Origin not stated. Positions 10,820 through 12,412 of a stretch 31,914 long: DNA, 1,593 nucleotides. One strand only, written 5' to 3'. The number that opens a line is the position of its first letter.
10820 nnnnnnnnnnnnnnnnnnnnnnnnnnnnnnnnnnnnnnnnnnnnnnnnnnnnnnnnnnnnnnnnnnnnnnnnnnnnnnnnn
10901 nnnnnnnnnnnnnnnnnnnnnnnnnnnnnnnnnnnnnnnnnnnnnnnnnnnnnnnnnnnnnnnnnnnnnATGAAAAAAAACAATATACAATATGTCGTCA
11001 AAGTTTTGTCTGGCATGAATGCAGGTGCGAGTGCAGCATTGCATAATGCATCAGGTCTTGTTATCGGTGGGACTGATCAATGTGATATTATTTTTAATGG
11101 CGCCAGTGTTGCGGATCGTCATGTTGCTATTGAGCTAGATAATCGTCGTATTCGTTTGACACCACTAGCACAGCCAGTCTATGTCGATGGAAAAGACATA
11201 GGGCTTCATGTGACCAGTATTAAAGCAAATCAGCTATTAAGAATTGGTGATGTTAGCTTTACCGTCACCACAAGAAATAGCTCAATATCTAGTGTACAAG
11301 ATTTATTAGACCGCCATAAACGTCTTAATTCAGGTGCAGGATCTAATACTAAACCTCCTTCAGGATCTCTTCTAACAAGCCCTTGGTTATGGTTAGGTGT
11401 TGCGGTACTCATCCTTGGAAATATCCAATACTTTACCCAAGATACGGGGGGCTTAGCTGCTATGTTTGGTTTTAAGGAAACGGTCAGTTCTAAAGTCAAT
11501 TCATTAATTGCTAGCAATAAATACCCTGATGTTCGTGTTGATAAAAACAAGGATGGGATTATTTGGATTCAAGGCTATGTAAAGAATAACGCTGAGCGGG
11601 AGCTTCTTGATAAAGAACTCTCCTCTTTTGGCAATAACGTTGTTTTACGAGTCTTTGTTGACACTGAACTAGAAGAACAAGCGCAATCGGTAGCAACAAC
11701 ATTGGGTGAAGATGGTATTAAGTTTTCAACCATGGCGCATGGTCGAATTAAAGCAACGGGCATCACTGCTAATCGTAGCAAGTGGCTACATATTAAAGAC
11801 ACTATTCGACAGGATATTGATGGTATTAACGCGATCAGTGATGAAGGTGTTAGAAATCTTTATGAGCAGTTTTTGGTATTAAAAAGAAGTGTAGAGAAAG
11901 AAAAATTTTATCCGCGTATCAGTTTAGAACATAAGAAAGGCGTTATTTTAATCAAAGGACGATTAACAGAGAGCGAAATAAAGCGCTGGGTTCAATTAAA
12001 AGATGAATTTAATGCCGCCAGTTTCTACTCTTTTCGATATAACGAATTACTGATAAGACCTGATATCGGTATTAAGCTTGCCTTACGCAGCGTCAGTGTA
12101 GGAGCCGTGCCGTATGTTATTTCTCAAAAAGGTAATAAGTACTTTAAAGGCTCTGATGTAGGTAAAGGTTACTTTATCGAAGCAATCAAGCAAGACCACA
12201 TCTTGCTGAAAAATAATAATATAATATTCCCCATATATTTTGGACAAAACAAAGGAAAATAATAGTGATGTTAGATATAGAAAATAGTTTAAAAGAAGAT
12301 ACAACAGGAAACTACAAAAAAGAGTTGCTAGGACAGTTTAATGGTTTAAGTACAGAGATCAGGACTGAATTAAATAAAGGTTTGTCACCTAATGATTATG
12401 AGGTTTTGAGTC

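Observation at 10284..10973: Secretin reduced to its periplasmic N0-N1 domains and translationally coupled to sctD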

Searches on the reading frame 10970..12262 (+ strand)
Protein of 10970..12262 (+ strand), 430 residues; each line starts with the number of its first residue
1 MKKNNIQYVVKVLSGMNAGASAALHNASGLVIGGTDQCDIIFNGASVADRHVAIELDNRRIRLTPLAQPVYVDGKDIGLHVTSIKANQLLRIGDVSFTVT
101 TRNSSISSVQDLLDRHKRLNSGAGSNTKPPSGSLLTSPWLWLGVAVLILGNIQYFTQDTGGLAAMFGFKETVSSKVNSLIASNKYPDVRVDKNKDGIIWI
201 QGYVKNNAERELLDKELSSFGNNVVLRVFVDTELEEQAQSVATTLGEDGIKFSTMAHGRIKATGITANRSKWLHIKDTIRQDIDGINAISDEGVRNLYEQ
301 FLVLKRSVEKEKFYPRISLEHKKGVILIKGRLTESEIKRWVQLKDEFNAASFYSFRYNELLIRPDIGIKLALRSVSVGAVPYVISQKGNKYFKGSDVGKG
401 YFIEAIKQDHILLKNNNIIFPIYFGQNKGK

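Call 5: search_protein_families(library=pfam, max_evalue=0.1, proteins=[window:10970-12262:+])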
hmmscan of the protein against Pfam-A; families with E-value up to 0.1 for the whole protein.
window:10970-12262:+ (430 aa): 7 families
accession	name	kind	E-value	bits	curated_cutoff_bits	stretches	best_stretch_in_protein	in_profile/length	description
PF23893.1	Y4YQ_C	-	4.1e-13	49.4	27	1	370-417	1-48/53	Uncharacterised protein Y4YQ C-terminal domain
PF16697.10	Yop-YscD_cpl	-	6.1e-11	42.9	33.2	1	11-100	1-91/94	Inner membrane component of T3SS, cytoplasmic domain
PF16693.10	Yop-YscD_ppl_1st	-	5e-09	36.2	24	1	173-219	4-51/62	YscD/CdsD-like Bon-like domain 1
PF21937.1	Yop-YscD_ppl_2nd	-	1.2e-05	25.4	27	1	254-292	25-63/67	YscD/CdsD-like Bon-like domain 2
PF00498.31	FHA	-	6.9e-05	23.7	20.7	1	31-93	2-67/67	FHA domain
PF21934.1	Yop-YscD_ppl_3rd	-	0.0066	16.6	24.3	1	304-349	6-51/64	YscD/CdsD-like Bon-like domain 3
PF04972.22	BON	-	0.062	14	27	0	171-212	4-47/69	BON domain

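Call 38: search_protein_families(library=ncbifam, max_evalue=0.01, proteins=[window:10970-12262:+])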
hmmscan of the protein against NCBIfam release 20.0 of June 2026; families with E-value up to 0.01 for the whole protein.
window:10970-12262:+ (430 aa): 2 families
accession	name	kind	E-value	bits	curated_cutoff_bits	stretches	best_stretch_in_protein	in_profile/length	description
TIGR02500.1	type_III_yscD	equivalog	1.8e-23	83.2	86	1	9-417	2-408/413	type III secretion system inner membrane ring subunit SctD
NF041525.1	HrpD5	equivalog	2e-07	30.8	300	1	10-284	4-271/314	HrpD5 family protein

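Call 46: search_dna_similar(query=window:10970-12262:+, collection=plasmids, mode=protein, max_rows=30, rows=spread, max_evalue=0.001)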
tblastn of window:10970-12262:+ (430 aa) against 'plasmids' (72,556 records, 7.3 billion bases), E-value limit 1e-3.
Records with a match: 109; places in all: 109; records where one place covers at least 80% of the query: 108.
Best place of each record, by identity: <60% 109.
By first word of the organism name: Yersinia 87; Aeromonas 20; Photobacterium 2.
By predicted mobility (MOB-suite, as given by PLSDB): mobilizable 86; non-mobilizable 14; conjugative 9.
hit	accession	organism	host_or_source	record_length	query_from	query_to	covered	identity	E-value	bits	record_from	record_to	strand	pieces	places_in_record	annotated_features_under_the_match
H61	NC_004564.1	Yersinia enterocolitica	-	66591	6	430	99%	22.2%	7e-12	75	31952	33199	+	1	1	yscD: SctD family type III secretion system inner membrane ring subunit YscD | yscC: SctC family type III secretion system outer membrane ring subunit YscC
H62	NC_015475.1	Yersinia enterocolitica subsp. palearctica 105.5R(r)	-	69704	6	430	99%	22.2%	8e-12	75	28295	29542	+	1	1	yscD: SctD family type III secretion system inner membrane ring subunit YscD | yscC: SctC family type III secretion system outer membrane ring subunit YscC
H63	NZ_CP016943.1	Yersinia enterocolitica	Fecal samples from slaughtered sheep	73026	6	430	99%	22.2%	8e-12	75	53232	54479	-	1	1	yscD: SctD family type III secretion system inner membrane ring subunit YscD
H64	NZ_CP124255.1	Yersinia enterocolitica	Procyon lotor,whole organism,intestine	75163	6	430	99%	22.2%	8e-12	75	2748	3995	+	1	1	yscD: SctD family type III secretion system inner membrane ring subunit YscD | yscC: SctC family type III secretion system outer membrane ring subunit YscC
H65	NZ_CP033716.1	Yersinia pseudotuberculosis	Homo sapiens,BEI Isolate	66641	6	430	99%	22.2%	6e-10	69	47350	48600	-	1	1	yscD: SctD family type III secretion system inner membrane ring subunit YscD | yscC: SctC family type III secretion system outer membrane ring subunit YscC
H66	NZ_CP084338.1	Yersinia pestis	Homo sapiens,Blood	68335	6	430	99%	22.2%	6e-10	69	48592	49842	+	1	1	yscD: SctD family type III secretion system inner membrane ring subunit YscD | yscC: SctC family type III secretion system outer membrane ring subunit YscC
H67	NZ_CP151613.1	Yersinia pestis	Oropsylla silantiewi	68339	6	430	99%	22.2%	6e-10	69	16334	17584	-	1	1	yscD: SctD family type III secretion system inner membrane ring subunit YscD | yscC: SctC family type III secretion system outer membrane ring subunit YscC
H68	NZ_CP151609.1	Yersinia pestis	Oropsylla silantiewi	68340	6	430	99%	22.2%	6e-10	69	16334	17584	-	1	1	yscD: SctD family type III secretion system inner membrane ring subunit YscD | yscC: SctC family type III secretion system outer membrane ring subunit YscC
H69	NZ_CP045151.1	Yersinia pestis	Marmota sibirica,Cell culture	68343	6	430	99%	22.2%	6e-10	69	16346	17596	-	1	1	yscD: SctD family type III secretion system inner membrane ring subunit YscD | yscC: SctC family type III secretion system outer membrane ring subunit YscC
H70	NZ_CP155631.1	Yersinia pestis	Marmot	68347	6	430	99%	22.2%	6e-10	69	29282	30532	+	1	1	yscD: SctD family type III secretion system inner membrane ring subunit YscD | yscC: SctC family type III secretion system outer membrane ring subunit YscC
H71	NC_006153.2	Yersinia pseudotuberculosis IP 32953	-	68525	6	430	99%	22.2%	6e-10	69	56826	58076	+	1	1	yscD: SctD family type III secretion system inner membrane ring subunit YscD | yscC: SctC family type III secretion system outer membrane ring subunit YscC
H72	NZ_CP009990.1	Yersinia pestis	-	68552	6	430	99%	22.2%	6e-10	69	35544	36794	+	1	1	yscD: SctD family type III secretion system inner membrane ring subunit YscD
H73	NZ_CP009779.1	Yersinia pseudotuberculosis PB1/+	-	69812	6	430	99%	22.2%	6e-10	69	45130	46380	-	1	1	yscD: SctD family type III secretion system inner membrane ring subunit YscD | yscC: SctC family type III secretion system outer membrane ring subunit YscC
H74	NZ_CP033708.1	Yersinia pseudotuberculosis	Homo sapiens,BEI Isolate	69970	6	430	99%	22.2%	6e-10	69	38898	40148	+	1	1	yscD: SctD family type III secretion system inner membrane ring subunit YscD | yscC: SctC family type III secretion system outer membrane ring subunit YscC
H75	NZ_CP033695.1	Yersinia pestis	UCC strain,UCC isolate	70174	6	430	99%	22.2%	6e-10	69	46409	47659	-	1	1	yscD: SctD family type III secretion system inner membrane ring subunit YscD | yscC: SctC family type III secretion system outer membrane ring subunit YscC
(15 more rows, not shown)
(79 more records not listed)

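Call 65: get_annotated_region(hit=H61, flank=2500)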
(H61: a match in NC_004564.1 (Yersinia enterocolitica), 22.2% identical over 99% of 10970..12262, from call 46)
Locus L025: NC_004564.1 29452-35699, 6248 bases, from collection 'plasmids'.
description: Yersinia enterocolitica plasmid pYVa127/90, complete sequence
organism: Yersinia enterocolitica (NCBI taxid 630)
taxonomy: Bacteria; Pseudomonadota; Gammaproteobacteria; Enterobacterales; Yersiniaceae; Yersinia; Yersinia enterocolitica
host: -; source: -; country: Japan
typing (MOB-suite, as given by PLSDB): non-mobilizable; replicon IncFII,rep_cluster_645
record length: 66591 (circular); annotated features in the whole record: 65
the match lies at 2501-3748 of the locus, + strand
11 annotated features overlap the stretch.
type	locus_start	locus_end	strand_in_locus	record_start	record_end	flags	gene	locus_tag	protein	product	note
CDS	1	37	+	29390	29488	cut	yscA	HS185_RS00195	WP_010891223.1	type III secretion system protein YscA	-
CDS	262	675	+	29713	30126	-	yscB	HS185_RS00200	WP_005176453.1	type III secretion system chaperone YscB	-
CDS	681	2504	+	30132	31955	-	yscC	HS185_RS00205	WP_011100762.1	SctC family type III secretion system outer membrane ring subunit YscC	-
CDS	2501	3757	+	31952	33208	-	yscD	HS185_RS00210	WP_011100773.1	SctD family type III secretion system inner membrane ring subunit YscD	-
CDS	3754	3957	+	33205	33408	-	-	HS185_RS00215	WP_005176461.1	EscE/YscE/SsaE family type III secretion system needle protein co-chaperone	-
CDS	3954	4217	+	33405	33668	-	yscF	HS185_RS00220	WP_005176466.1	type III secretion system needle filament protein YscF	-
CDS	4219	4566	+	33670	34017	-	yscG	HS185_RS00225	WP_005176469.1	type III secretion system chaperone YscG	-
CDS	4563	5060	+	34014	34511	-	yopR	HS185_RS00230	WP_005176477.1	T3SS polymerization control protein YopR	-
CDS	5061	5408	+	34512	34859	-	lcrO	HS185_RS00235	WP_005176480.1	SctI family type III secretion system inner rod subunit LcrO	-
CDS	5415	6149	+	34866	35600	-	yscJ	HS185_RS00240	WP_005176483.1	SctJ family type III secretion inner membrane ring lipoprotein YscJ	-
CDS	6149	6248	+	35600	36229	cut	yscK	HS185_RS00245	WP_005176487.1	SctK family type III secretion system sorting platform protein YscK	-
